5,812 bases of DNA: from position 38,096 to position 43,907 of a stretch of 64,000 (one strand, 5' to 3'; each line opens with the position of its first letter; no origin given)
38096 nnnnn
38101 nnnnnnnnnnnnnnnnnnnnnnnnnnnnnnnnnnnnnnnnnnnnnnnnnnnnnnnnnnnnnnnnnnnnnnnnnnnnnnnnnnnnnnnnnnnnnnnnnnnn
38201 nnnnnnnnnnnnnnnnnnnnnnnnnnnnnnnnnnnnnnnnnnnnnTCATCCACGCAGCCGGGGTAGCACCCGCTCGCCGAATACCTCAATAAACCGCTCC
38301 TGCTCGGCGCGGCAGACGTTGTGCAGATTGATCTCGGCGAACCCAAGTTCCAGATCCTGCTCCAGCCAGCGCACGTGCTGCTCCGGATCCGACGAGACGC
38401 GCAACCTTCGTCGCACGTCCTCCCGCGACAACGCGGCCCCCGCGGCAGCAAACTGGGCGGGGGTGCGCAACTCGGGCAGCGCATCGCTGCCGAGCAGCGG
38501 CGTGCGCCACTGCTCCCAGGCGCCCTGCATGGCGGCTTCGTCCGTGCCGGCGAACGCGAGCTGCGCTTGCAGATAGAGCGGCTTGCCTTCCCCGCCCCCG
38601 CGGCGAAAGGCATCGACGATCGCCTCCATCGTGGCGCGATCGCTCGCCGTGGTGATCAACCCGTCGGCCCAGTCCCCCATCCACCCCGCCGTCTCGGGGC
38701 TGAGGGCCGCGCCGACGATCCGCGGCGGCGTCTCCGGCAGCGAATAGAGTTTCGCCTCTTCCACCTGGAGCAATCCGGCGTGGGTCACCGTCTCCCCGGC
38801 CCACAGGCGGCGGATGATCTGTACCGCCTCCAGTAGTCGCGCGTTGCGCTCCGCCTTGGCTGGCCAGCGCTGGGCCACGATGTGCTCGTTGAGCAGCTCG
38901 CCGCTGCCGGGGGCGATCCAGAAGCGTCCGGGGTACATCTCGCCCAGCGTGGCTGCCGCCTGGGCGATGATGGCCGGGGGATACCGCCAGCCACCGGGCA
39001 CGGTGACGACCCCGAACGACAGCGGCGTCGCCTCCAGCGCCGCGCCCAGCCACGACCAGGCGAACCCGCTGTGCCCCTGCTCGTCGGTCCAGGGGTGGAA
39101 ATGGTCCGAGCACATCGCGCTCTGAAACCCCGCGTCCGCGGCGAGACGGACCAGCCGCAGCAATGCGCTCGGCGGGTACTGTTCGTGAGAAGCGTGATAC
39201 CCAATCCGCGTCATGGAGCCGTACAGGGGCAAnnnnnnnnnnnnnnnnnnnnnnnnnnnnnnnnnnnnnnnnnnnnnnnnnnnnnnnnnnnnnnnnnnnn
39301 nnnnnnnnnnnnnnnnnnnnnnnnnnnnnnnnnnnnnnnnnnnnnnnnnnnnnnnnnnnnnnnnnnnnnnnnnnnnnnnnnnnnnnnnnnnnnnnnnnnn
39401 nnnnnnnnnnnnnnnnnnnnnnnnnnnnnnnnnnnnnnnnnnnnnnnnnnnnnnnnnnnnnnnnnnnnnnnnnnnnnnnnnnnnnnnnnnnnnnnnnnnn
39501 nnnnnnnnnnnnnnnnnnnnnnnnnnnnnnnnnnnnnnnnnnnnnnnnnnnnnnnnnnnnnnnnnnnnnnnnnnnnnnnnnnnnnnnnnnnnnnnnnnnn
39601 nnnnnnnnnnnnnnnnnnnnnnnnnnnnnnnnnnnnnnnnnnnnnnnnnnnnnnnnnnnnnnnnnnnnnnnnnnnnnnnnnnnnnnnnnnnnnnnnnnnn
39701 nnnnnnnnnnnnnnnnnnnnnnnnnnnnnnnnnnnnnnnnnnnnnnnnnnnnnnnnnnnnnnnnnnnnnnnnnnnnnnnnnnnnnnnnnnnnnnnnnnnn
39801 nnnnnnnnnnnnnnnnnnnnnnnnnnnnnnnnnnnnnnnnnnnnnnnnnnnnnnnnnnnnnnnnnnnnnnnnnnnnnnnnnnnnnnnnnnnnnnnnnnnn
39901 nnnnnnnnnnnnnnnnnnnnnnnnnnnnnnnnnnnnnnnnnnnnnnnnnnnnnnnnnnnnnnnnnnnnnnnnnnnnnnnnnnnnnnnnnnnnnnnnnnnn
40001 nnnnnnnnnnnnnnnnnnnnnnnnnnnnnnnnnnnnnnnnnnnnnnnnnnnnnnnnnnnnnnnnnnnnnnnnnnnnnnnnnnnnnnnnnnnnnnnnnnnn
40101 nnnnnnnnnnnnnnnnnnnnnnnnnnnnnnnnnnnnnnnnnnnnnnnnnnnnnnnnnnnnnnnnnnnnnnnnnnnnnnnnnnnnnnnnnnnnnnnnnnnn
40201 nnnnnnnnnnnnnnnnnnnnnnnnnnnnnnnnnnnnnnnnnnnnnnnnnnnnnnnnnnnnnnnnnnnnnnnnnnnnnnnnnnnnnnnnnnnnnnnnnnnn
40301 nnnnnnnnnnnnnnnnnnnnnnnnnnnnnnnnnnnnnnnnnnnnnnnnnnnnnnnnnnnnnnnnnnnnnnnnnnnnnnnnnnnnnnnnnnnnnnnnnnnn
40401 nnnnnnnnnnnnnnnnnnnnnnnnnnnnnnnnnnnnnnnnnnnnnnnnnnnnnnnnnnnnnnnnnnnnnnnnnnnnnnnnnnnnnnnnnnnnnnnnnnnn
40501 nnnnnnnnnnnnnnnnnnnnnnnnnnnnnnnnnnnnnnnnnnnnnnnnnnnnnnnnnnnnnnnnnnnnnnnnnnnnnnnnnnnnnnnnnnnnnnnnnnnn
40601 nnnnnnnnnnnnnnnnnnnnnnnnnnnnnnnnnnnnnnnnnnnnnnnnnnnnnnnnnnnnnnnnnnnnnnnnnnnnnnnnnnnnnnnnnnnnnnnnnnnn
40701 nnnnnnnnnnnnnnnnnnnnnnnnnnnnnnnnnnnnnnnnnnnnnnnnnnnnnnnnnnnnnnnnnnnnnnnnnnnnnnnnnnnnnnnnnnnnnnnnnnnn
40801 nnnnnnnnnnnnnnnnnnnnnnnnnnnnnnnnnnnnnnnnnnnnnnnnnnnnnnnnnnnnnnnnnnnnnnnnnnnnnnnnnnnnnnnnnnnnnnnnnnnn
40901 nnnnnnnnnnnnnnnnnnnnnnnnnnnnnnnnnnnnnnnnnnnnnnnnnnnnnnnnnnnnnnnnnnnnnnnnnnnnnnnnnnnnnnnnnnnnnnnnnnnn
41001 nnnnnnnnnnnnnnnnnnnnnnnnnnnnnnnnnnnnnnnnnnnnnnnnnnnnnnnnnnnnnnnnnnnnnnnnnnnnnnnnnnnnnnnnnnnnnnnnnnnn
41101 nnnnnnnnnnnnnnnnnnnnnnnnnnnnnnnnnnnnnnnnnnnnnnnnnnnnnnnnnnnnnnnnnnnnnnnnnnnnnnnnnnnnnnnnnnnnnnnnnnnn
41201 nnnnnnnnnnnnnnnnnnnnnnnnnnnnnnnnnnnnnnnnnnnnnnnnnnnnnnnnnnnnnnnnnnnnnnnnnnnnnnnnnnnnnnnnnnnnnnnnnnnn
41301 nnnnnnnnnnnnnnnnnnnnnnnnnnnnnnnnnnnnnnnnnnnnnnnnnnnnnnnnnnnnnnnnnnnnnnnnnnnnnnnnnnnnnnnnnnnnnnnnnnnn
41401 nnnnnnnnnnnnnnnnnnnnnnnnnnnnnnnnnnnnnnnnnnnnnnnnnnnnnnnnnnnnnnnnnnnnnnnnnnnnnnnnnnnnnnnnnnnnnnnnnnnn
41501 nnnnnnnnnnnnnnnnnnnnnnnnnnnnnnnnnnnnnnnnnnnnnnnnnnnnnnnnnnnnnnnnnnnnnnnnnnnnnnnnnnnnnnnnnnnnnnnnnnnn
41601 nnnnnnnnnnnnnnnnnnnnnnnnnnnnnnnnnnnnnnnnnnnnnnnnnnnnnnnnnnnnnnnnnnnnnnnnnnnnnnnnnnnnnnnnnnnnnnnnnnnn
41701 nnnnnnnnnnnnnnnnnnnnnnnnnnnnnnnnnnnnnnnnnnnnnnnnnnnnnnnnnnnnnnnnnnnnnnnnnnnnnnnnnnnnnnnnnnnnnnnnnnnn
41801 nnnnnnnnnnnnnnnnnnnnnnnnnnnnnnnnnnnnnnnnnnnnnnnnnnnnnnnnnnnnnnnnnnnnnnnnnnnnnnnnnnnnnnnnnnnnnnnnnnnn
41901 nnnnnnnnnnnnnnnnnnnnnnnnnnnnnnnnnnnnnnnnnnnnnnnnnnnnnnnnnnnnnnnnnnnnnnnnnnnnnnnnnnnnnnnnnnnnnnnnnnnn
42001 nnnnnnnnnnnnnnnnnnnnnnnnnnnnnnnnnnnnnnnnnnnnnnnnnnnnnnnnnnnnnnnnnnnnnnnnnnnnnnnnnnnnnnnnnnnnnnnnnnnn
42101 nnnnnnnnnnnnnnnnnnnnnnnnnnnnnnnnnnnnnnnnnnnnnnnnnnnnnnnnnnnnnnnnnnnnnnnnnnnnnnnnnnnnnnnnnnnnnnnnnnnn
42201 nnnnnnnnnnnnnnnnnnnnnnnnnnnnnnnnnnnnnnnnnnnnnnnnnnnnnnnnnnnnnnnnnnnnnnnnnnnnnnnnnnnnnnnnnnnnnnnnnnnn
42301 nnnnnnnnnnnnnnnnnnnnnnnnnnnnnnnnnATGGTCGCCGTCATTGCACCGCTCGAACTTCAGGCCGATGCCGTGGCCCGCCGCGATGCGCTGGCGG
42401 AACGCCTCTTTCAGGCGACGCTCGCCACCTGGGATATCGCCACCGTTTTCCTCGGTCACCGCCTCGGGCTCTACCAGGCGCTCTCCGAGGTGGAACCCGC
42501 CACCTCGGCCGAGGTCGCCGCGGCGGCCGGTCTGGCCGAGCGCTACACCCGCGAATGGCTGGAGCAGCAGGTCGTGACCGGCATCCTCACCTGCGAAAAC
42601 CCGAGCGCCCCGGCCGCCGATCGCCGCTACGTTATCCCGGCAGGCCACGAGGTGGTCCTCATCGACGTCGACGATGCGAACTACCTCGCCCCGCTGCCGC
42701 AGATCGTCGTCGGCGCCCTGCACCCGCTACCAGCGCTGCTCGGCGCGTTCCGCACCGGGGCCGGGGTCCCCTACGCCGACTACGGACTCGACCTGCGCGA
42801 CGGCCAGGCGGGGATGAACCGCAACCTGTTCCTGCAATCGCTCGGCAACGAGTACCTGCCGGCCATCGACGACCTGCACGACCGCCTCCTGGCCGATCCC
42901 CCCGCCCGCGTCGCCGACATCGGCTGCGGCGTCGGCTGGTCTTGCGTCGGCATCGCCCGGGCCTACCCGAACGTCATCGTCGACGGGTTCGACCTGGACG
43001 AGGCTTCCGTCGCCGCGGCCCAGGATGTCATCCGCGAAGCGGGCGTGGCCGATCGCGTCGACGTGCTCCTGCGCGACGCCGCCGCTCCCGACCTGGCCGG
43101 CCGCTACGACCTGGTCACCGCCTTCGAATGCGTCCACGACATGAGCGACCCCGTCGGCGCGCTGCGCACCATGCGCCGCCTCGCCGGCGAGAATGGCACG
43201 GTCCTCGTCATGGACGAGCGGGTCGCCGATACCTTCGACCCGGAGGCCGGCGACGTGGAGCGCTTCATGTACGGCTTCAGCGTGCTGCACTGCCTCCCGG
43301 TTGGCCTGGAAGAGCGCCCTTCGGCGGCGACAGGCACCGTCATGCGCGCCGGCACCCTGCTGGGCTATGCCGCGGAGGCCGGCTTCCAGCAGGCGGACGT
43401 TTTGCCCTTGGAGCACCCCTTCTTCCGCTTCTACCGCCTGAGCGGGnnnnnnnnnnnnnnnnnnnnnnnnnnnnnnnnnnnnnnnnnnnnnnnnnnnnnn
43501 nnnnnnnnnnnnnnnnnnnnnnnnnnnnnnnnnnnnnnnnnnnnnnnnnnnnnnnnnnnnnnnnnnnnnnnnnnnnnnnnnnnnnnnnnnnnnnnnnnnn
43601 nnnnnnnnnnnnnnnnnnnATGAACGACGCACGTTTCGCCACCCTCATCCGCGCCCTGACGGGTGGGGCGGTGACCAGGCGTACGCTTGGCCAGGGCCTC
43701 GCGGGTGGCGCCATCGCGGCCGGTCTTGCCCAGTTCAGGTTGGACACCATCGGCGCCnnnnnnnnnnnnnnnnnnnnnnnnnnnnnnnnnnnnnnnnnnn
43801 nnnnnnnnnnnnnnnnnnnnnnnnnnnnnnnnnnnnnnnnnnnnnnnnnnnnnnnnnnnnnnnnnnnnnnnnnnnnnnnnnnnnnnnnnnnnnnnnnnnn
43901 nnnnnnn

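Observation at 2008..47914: Eleven unrelated proteins share one export design: RR leader, AxA-type site, then a polycationic K/R/N/G tail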

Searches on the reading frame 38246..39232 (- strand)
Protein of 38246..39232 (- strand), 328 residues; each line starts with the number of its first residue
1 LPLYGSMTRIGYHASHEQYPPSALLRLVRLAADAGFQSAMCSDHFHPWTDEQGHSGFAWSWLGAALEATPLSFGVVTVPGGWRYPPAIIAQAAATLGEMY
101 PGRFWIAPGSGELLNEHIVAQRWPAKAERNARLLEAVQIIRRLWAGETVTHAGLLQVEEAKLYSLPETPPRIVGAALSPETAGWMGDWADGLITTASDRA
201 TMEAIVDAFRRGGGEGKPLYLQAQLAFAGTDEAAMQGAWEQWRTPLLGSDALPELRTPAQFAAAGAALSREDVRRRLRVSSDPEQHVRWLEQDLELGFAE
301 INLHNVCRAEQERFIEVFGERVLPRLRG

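Call 48: search_protein_families(library=pfam, proteins=[window:38246-39232:-], max_evalue=0.001)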
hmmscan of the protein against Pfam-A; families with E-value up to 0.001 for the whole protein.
window:38246-39232:- (328 aa): 1 family
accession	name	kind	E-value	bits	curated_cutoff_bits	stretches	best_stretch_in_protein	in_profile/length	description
PF00296.26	Bac_luciferase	-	2e-36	126.4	27.9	1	9-297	10-311/314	Luciferase-like monooxygenase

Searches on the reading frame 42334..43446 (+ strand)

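Call 48: search_protein_families(library=pfam, proteins=[window:42334-43446:+], max_evalue=0.001)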
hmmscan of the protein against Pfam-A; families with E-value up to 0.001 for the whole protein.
window:42334-43446:+ (371 aa): 10 families
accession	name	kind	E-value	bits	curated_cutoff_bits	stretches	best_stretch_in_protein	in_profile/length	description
PF21320.3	HTH_65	-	5.1e-15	55.9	24.1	1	39-109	8-73/75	Rv2258c-like winged HTH domain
PF13489.12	Methyltransf_23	-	1.7e-14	54.3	27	1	177-303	8-124/164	Methyltransferase domain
PF08242.18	Methyltransf_12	-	9.8e-13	49.1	30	1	195-289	2-97/98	Methyltransferase domain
PF13847.12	Methyltransf_31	-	3e-12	46.9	27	1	191-304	5-121/145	Methyltransferase domain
PF13649.12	Methyltransf_25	-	4.8e-12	46.9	27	1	193-288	1-97/97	Methyltransferase domain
PF08241.18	Methyltransf_11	-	2.5e-10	41.3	21.2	1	195-291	2-94/95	Methyltransferase domain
PF05175.20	MTS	-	1.2e-06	28.7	23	1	189-261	31-102/170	Methyltransferase small domain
PF02353.26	CMAS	-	1.4e-05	25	27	1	179-268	52-138/273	Mycolic acid cyclopropane synthetase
PF00891.24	Methyltransf_2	-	5e-05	23.2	22.3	1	192-296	65-168/210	O-methyltransferase domain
PF01209.24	Ubie_methyltran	-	0.00065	19.5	20.1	1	188-294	46-153/233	ubiE/COQ5 methyltransferase family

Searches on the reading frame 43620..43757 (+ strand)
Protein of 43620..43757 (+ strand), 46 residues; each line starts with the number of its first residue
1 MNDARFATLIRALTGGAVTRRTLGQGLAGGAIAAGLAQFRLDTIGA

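Call 22: find_homologous_proteins(query=A2, max_evalue=10)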
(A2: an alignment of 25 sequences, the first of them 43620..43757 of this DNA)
Query A2 (25 sequences) (46 aa, profile of the alignment): 4 proteins with E <= 10 among 678 candidates.
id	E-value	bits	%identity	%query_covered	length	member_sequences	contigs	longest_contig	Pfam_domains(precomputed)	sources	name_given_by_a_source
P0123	2.6e-6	45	55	63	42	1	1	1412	-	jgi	jgi:hypothetical protein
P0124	2.4e-3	35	-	-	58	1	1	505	-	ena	-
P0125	4.0e-3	34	41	74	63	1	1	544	-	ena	-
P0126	3.5e+0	25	-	-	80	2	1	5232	-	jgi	jgi:hypothetical protein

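Call 50: search_protein_representatives(alignment_id=A6)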
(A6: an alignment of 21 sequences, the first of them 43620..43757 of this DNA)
Query: 21 sequences, 46 profile positions. Proteins with E-value up to 0.001 (for the whole library): 673; up to 1e-10: 5; up to 1e-30: 0. The best 150 are listed.
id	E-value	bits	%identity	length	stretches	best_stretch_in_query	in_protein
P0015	1.3e-14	69.5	-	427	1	1-46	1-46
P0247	7.0e-14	67.1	-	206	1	1-46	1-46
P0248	2.5e-13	65.4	-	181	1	1-46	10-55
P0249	9.5e-13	63.5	-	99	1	1-46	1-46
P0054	9.8e-13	63.5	-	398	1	1-46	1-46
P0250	1.4e-10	56.6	-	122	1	1-46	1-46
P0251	1.8e-10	56.2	-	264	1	2-46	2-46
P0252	5.1e-10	54.8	-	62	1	1-36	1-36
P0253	8.9e-10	54.0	-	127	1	1-46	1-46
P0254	1.2e-09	53.6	-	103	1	1-46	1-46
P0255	1.2e-09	53.5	-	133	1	1-46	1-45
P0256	1.9e-09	53.0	-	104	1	1-46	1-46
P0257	2.2e-09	52.7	-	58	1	1-46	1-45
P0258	2.6e-09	52.5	-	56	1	1-46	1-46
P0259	1.1e-08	50.5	-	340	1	1-44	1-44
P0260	1.1e-08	50.5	-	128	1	1-46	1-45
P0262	1.5e-08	50.0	-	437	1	1-46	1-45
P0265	2.1e-08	49.6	-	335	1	1-46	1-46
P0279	3.5e-07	45.7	-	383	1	1-46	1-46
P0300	1.2e-06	43.9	-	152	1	1-46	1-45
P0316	2.6e-06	42.9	-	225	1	1-46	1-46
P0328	3.7e-06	42.4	-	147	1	1-46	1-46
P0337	4.9e-06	42.0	-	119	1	1-46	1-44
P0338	5.1e-06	42.0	-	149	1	1-46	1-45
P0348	6.5e-06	41.6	-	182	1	1-46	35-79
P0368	9.5e-06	41.1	-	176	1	1-45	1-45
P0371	9.7e-06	41.1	-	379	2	1-46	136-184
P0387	1.4e-05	40.6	-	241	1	1-44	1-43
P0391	1.6e-05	40.4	-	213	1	1-44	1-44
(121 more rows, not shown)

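Call 59: list_cluster_members(proteins=[P0262, P0265, P0316, P0387, P0391, P0371, P0300, P0328, P0259, P0279])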
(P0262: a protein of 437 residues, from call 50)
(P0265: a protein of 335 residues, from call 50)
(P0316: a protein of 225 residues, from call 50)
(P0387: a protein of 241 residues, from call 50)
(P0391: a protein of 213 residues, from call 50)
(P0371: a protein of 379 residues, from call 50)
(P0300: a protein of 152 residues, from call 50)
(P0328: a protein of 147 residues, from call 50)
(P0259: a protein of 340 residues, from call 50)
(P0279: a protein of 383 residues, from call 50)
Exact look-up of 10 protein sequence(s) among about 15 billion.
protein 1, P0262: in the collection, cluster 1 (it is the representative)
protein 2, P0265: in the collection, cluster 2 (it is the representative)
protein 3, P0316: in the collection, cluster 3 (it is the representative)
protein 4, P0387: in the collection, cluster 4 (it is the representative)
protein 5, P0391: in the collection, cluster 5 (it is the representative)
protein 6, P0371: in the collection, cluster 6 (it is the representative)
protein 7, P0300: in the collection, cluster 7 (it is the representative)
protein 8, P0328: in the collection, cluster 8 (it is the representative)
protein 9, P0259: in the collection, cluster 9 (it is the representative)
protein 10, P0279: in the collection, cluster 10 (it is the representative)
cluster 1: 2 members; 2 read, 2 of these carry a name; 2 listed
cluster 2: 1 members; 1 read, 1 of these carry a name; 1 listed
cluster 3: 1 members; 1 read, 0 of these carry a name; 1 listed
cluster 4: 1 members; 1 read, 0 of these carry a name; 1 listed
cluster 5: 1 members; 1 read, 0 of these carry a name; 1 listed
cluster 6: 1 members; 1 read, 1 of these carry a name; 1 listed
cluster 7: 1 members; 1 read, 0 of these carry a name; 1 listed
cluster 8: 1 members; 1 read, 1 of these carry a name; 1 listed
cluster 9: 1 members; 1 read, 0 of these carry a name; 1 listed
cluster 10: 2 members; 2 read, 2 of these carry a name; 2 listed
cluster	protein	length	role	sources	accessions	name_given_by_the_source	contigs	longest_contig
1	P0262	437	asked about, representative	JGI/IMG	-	DNA-binding beta-propeller fold protein YncE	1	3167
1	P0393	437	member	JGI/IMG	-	DNA-binding beta-propeller fold protein YncE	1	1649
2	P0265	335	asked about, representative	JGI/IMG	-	hypothetical protein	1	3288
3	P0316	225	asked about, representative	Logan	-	-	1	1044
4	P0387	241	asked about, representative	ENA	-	-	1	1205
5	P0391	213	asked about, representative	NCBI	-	-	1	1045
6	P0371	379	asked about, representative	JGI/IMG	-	hypothetical protein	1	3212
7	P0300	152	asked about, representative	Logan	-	-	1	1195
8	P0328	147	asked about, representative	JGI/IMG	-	hypothetical protein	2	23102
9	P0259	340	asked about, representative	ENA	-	-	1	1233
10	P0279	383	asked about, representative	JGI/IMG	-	hypothetical protein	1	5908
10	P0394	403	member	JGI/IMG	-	hypothetical protein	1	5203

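Call 66: find_encoding_contigs(protein=P0328, flank=10000, max_places=2)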
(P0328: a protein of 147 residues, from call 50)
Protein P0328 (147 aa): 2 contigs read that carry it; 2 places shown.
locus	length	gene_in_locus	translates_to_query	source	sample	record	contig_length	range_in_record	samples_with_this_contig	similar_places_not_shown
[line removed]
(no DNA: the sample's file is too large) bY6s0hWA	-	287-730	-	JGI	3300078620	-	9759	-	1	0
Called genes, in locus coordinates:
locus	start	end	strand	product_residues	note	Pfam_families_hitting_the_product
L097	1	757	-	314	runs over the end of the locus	-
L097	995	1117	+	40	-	-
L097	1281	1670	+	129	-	-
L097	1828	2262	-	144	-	-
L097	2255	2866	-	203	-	-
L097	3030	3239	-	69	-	PF21531:Rv2175c_wHTH (weak), PF12728:HTH_17, PF00376:MerR (faint)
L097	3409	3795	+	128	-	-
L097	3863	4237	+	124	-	-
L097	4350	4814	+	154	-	-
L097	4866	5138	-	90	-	-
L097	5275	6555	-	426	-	PF13229:Beta_helix (weak)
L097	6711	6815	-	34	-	-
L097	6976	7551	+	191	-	-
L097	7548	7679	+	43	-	-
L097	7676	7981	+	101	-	-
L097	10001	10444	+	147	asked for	-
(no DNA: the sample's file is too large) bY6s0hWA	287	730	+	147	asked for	-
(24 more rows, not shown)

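Call 74: search_protein_families(library=ncbifam, proteins=[P0328, P0300, P0316, P0387, P0391, P0337, P0338, P0260, P0348, P0368], max_evalue=0.01)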
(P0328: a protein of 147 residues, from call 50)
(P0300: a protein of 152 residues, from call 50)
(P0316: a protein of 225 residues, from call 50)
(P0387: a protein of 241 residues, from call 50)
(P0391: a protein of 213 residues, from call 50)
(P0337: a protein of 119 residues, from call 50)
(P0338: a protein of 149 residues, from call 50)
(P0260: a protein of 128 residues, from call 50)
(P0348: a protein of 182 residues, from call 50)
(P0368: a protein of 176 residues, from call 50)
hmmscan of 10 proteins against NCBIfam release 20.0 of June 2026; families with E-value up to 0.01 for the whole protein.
P0328 (147 aa): 0 families

P0300 (152 aa): 0 families

P0316 (225 aa): 1 family
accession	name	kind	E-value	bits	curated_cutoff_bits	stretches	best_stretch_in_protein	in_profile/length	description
NF041328.1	C_rich_MXAN6577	subfamily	4.1e-15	55.9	100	3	125-215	20-114/145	MXAN_6577-like cysteine-rich protein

P0387 (241 aa): 0 families

P0391 (213 aa): 0 families

P0337 (119 aa): 0 families

P0338 (149 aa): 0 families

P0260 (128 aa): 0 families

P0348 (182 aa): 0 families

P0368 (176 aa): 0 families

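Call 75: search_protein_families(library=pfam, proteins=[P0328, P0300, P0316, P0387, P0391, P0337, P0338, P0260, P0348, P0368], max_evalue=0.01)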
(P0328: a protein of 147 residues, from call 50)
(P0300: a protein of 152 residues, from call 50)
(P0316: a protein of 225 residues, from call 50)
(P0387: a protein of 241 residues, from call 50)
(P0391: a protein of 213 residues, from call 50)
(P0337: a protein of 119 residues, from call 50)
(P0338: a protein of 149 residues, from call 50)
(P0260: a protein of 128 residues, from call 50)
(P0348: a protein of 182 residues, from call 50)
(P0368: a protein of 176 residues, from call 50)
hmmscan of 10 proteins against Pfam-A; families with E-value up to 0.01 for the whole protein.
P0328 (147 aa): 0 families

P0300 (152 aa): 0 families

P0316 (225 aa): 1 family
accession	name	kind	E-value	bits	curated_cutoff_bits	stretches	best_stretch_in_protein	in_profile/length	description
PF04885.19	Stig1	-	9.6e-17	61.7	24.1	2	101-166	18-83/85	Stigma-specific STIG1-like protein family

P0387 (241 aa): 0 families

P0391 (213 aa): 0 families

P0337 (119 aa): 0 families

P0338 (149 aa): 0 families

P0260 (128 aa): 0 families

P0348 (182 aa): 0 families

P0368 (176 aa): 0 families
